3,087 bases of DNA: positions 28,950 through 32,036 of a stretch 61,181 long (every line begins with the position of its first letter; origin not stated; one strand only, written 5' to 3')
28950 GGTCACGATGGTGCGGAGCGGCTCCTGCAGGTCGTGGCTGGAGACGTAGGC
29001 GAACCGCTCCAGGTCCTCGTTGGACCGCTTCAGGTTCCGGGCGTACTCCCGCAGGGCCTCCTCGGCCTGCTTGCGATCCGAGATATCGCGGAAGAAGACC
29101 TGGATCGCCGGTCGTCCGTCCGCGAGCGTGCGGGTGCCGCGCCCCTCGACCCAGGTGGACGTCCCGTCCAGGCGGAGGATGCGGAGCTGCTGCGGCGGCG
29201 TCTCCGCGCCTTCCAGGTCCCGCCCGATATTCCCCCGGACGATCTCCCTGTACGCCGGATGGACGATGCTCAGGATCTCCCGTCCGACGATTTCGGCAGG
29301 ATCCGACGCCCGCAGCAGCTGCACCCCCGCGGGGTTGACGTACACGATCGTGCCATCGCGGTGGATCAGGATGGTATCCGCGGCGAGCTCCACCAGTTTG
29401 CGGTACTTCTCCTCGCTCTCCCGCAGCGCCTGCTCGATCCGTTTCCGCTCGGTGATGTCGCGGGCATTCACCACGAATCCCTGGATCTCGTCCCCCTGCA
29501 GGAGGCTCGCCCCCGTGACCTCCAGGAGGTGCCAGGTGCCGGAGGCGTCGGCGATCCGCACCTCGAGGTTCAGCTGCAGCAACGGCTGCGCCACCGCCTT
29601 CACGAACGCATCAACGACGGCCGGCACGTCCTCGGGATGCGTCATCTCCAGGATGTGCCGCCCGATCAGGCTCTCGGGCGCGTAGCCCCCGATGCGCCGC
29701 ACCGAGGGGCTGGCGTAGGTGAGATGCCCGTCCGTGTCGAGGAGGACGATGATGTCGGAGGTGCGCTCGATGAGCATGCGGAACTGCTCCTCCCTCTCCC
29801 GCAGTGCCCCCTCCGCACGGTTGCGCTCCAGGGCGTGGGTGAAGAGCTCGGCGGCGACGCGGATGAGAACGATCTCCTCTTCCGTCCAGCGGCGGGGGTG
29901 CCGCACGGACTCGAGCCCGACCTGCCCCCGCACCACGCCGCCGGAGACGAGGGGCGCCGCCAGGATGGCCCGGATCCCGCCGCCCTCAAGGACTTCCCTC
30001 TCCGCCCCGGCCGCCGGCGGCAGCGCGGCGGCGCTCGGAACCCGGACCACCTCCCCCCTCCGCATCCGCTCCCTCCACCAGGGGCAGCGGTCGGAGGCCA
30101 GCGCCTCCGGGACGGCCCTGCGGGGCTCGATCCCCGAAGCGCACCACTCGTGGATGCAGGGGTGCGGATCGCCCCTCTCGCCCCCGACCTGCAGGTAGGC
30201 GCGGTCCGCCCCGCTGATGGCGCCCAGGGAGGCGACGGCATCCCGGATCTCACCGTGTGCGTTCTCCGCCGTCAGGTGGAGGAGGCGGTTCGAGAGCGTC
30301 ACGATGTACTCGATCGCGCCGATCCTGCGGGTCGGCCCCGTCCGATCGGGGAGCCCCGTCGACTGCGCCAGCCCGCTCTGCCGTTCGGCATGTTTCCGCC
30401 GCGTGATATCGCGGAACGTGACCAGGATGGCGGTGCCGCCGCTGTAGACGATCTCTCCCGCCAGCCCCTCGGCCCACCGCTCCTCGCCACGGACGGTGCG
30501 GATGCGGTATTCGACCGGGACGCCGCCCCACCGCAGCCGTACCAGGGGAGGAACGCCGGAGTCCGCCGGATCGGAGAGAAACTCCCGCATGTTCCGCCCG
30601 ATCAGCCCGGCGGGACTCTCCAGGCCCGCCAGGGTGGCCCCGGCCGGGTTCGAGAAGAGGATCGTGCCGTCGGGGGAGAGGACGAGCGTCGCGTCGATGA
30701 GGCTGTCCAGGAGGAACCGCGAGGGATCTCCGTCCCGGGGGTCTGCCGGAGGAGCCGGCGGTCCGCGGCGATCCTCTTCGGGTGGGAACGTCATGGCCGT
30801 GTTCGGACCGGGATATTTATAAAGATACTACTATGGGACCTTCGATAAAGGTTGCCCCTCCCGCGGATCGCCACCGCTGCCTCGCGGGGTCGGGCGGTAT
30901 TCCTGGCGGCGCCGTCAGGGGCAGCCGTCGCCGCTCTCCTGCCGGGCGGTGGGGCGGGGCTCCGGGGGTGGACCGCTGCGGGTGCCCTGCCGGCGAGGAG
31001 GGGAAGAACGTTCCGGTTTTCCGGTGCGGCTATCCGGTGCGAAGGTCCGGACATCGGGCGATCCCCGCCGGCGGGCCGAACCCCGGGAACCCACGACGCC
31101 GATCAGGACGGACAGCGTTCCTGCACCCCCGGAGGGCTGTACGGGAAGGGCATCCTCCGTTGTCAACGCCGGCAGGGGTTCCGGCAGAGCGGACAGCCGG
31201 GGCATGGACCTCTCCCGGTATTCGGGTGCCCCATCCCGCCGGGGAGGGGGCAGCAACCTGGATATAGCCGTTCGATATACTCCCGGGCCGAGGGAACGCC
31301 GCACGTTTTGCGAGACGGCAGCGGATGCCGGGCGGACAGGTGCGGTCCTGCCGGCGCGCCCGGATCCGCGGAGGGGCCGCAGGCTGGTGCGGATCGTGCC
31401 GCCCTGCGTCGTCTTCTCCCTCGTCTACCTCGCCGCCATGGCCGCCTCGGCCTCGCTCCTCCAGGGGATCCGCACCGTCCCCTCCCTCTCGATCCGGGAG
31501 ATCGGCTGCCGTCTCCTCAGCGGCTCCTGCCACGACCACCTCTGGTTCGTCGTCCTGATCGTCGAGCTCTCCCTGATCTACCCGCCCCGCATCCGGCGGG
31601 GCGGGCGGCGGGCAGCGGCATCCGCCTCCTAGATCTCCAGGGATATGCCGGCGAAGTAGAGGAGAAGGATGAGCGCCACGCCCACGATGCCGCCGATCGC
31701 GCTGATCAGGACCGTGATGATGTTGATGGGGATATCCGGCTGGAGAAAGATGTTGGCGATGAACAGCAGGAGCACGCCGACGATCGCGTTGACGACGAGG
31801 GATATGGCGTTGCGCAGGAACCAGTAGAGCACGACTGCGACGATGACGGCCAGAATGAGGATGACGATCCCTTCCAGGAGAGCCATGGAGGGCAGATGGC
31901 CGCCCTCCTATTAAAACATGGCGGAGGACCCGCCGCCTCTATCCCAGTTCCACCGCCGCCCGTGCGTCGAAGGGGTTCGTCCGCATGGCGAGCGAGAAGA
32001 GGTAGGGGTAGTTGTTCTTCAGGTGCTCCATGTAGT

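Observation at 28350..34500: Paralogous histidine-kinase genes form a roughly 0.7-kb inverted repeat (about 255 bp nearly identical) bracketing a 4.7-kb segment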

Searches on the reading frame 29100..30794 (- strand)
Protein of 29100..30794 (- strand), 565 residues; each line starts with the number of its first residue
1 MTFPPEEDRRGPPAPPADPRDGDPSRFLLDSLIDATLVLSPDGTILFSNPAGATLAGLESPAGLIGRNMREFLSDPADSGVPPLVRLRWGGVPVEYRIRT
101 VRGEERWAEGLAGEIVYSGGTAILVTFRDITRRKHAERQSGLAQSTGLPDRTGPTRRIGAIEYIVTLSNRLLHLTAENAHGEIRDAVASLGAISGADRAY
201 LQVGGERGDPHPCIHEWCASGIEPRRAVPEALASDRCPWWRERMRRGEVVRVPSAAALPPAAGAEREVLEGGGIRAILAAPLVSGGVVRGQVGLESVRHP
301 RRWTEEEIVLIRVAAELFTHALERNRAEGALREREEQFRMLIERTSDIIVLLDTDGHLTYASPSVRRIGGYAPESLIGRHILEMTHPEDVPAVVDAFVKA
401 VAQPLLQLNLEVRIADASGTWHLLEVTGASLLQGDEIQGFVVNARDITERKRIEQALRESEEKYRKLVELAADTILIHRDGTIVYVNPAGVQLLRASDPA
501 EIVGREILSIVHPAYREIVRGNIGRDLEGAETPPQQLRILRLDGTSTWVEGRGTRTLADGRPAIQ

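Call 11: find_related_loci(query=window:29100-30794:-, collection=genome_contigs, flank=10000)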
Query window:29100-30794:- (565 aa) in genome_contigs; peptide patterns used: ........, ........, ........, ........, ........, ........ (x = any residue, [..] = any of these).
243 stretches matched a pattern; 94 encode a relative of the query (tblastn E <= 1e-3); the best 80 are kept; 80 distinct loci.
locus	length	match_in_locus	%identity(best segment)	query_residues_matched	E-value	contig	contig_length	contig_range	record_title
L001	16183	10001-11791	79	1-565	0e+0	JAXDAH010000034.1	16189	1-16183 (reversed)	MAG: Methanomicrobiales archaeon isolate POMEDNA-A03 Raw2_k127_1193575, whole genome shotgun sequence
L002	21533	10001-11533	42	26-564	5e-44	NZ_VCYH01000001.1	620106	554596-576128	Methanoculleus frigidifontis strain FWC-SCC1 FWC-SCC1-contig01, whole genome shotgun sequence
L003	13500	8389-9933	42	26-564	7e-43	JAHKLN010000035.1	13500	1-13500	MAG: Methanomicrobiaceae archaeon isolate MAG 284 R1_Bin_00304_1_000000000071, whole genome shotgun sequence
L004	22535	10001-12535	29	26-564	1e-33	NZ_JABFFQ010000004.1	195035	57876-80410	Methanoculleus nereidis strain YWC-01 YWC-01-scaffold04, whole genome shotgun sequence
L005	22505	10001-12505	28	84-564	8e-33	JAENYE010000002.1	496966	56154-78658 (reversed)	MAG: Methanobacteriota archaeon isolate B5_bin.3 B5_bin3_NODE_5_length_496966_cov_267.174383, whole genome shotgun seque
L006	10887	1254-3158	36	26-565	3e-30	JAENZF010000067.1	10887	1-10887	MAG: Methanobacteriota archaeon isolate BL5_bin.18 BL5_bin18_NODE_989_length_10887_cov_47.828471, whole genome shotgun s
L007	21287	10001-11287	32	26-565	2e-29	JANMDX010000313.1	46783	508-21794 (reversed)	MAG: Acidobacteriota bacterium isolate OTE_75_metabat_1 OTE_75_k141_2573171, whole genome shotgun sequence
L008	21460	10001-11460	40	26-563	8e-28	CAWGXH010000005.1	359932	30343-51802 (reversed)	MAG: uncultured Methanomicrobiaceae archaeon isolate MFD02416.bin.2.52 genome assembly, contig: contig_31521, whole geno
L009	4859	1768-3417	42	26-563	1e-24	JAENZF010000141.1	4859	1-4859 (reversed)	MAG: Methanobacteriota archaeon isolate BL5_bin.18 BL5_bin18_NODE_1880_length_4859_cov_37.368443, whole genome shotgun s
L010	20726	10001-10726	34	313-559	1e-23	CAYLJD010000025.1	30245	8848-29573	MAG TPA_asm: uncultured Halobacteriales archaeon isolate binchicken_co207_28 genome assembly, contig: NODE_1104_length_3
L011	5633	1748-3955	30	34-564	8e-22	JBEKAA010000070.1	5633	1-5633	MAG: Thermoanaerobaculaceae bacterium isolate SPRUCE 101 SPRUCE_101_70, whole genome shotgun sequence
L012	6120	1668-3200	37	317-565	3e-21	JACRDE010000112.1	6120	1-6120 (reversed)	MAG: Desulfomonile tiedjei isolate NC_groundwater_1664_Pr3_B-0.1um_52_9 SR-2_scaffold_141_706389, whole genome shotgun s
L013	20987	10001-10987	29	26-549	7e-21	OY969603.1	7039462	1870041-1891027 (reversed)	MAG: uncultured Acidobacteriota bacterium isolate MFD01476.bin.c.1 genome assembly, chromosome: 1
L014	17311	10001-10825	31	303-512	2e-20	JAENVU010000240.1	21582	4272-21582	MAG: Acidimicrobiia bacterium isolate 3_4_m_bin14 c_000001310820, whole genome shotgun sequence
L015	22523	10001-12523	29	37-563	1e-19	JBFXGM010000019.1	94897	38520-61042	MAG: Mangrovibacterium sp. isolate CA_2019_TPIn_163 NODE_817_length_94897_cov_6.945974_TPIn, whole genome shotgun sequen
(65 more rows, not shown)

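Call 21: search_protein_families(library=pfam, proteins=[L001:2902-3696:+, L001:4729-5010:+, L001:5090-7165:-, L001:6779-9874:+, L001:12513-14393:-, L001:15016-15840:-, L001:3969-4685:+], max_evalue=0.01)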
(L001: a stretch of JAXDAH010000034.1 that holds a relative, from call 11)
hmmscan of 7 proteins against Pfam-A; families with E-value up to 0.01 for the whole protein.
L001:2902-3696:+ (264 aa): 0 families

L001:4729-5010:+ (93 aa): 1 family
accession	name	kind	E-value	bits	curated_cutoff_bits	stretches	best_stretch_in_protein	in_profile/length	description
PF07441.16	BofA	-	1.7e-12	47.7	26.1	1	17-85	2-73/75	SigmaK-factor processing regulatory protein BofA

L001:5090-7165:- (691 aa): 1 family
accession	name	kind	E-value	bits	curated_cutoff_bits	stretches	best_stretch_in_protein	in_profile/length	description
PF01757.29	Acyl_transf_3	-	1.1e-44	153.3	31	1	318-655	3-325/326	Acyltransferase domain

L001:6779-9874:+ (1031 aa): 8 families
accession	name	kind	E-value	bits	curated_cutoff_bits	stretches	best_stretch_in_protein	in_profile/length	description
PF00580.27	UvrD-helicase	-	9.9e-64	216.1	23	1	27-301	3-270/271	UvrD/REP helicase N-terminal domain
PF13361.12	UvrD_C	-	2.4e-41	142.8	25.6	2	538-666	236-347/350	UvrD-like helicase C-terminal domain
PF12705.13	PDDEXK_1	-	3e-40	139.2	22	1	791-1023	1-247/247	PD-(D/E)XK nuclease superfamily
PF13245.12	AAA_19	-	6e-21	75.5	25.1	1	37-287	12-134/134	AAA domain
PF13538.12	UvrD_C_2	-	1.8e-11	44.1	27.4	2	590-611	4-27/52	UvrD-like helicase C-terminal domain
PF01443.25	Viral_helicase1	-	0.00012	22.5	21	0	41-103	3-49/228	Viral superfamily 1 RNA helicase core domain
PF13604.12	AAA_30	-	0.00069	19.8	27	1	35-88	17-67/191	AAA domain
PF01930.23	Cas_Cas4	-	0.0039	17.7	22.7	1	915-1022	56-158/160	Domain of unknown function DUF83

L001:12513-14393:- (626 aa): 3 families
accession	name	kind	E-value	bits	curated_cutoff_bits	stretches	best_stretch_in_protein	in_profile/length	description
PF07690.21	MFS_1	-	5.7e-62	210.1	33.4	2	36-428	1-346/347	Major Facilitator Superfamily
PF12832.13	MFS_1_like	-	0.0013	18.3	25.2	1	309-386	24-100/373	MFS_1 like family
PF05977.19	MFS_3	-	0.0061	15.5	27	0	82-199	61-183/524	Transmembrane secretion effector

L001:15016-15840:- (274 aa): 8 families
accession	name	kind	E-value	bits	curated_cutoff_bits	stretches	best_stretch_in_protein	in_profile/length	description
PF02830.23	V4R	-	7.1e-18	64.9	31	1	203-262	2-61/62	V4R domain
PF01022.26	HTH_5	-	4.3e-11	42.9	22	1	37-82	1-46/47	Bacterial regulatory protein, arsR family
PF01047.28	MarR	-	3e-06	27.4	24.6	1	38-92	3-58/59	MarR family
PF12802.13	MarR_2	-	7.4e-06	26.5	27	1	43-92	10-61/61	MarR family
PF12840.13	HTH_20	-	4.8e-05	23.7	27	1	37-82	3-49/51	Helix-turn-helix domain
PF13463.12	HTH_27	-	0.00025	21.7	22.2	1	41-97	6-64/68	Winged helix DNA-binding domain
PF09339.16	HTH_IclR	-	0.00046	20.3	22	1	45-81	10-48/52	IclR helix-turn-helix domain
PF14493.12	HTH_40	-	0.0065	17.2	27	0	45-80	7-41/89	Helix-turn-helix domain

L001:3969-4685:+ (238 aa): 0 families

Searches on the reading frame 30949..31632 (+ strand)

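Call 6: search_protein_families(library=pfam, proteins=[window:30949-31632:+], max_evalue=0.01)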
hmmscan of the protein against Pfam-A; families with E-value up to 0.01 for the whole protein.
window:30949-31632:+ (227 aa): 1 family
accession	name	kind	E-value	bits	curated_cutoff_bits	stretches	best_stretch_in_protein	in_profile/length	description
PF01757.29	Acyl_transf_3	-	0.0029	17.1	31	1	144-214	74-141/326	Acyltransferase domain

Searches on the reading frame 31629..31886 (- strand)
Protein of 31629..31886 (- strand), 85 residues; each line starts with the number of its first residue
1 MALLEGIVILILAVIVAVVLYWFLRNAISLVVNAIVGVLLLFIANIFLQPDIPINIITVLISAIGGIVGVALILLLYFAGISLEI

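Call 21: search_protein_families(library=pfam, proteins=[window:31629-31886:-], max_evalue=0.01)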
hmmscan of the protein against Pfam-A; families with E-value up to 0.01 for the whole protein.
window:31629-31886:- (85 aa): 1 family
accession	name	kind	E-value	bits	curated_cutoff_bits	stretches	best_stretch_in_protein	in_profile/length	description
PF07441.16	BofA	-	6.7e-13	49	26.1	1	9-76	2-72/75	SigmaK-factor processing regulatory protein BofA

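Call 24: find_encoding_contigs(protein=window:31629-31886:-, flank=10000, max_places=10)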
Protein window:31629-31886:- (85 aa): 8 contigs read that carry it; 8 places shown.
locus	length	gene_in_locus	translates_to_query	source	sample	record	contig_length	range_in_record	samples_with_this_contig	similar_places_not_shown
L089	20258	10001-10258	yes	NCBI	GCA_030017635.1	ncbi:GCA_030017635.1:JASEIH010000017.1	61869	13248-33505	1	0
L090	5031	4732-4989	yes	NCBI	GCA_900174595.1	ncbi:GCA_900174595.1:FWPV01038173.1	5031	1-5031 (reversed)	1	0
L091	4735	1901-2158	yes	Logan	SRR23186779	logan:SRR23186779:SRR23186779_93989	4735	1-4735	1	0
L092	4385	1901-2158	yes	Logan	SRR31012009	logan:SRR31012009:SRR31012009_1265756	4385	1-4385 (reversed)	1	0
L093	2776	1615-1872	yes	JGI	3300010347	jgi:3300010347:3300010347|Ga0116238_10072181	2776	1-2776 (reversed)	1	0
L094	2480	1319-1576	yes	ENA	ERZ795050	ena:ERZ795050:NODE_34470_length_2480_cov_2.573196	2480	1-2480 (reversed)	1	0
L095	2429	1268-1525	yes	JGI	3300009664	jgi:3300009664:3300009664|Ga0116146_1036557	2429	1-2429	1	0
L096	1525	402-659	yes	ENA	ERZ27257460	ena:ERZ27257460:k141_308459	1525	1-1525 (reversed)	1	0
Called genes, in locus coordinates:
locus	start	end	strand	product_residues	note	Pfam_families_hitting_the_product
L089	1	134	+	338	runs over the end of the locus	PF13480:Acetyltransf_6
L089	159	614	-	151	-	PF06445:GyrI-like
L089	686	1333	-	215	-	PF01865:PhoU_div (weak)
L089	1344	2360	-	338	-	PF01384:PHO4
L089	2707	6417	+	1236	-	PF00672:HAMP, PF00989:PAS, PF08447:PAS_3, PF08448:PAS_4, PF13426:PAS_9 (weak), PF13426:PAS_9, PF00512:HisKA, PF02518:HATPase_c, +4 more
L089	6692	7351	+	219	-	-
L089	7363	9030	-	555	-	PF00989:PAS, PF13188:PAS_8, PF00989:PAS, PF13188:PAS_8, PF08448:PAS_4, PF13426:PAS_9, PF00512:HisKA, PF02518:HATPase_c, +3 more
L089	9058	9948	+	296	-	PF27246:MJ1433_N, PF27232:MJ1433_C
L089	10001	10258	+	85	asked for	PF07441:BofA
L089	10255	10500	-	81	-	-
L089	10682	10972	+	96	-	-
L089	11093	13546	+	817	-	PF00989:PAS, PF01590:GAF, PF00989:PAS, PF08447:PAS_3, PF08448:PAS_4, PF13426:PAS_9, PF00989:PAS, PF13426:PAS_9, +8 more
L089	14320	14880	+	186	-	-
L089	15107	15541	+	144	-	PF00072:Response_reg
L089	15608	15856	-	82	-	-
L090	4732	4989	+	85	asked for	PF07441:BofA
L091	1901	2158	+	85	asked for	PF07441:BofA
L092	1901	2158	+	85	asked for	PF07441:BofA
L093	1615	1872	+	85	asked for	PF07441:BofA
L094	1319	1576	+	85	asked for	PF07441:BofA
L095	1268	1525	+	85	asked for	PF07441:BofA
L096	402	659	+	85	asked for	PF07441:BofA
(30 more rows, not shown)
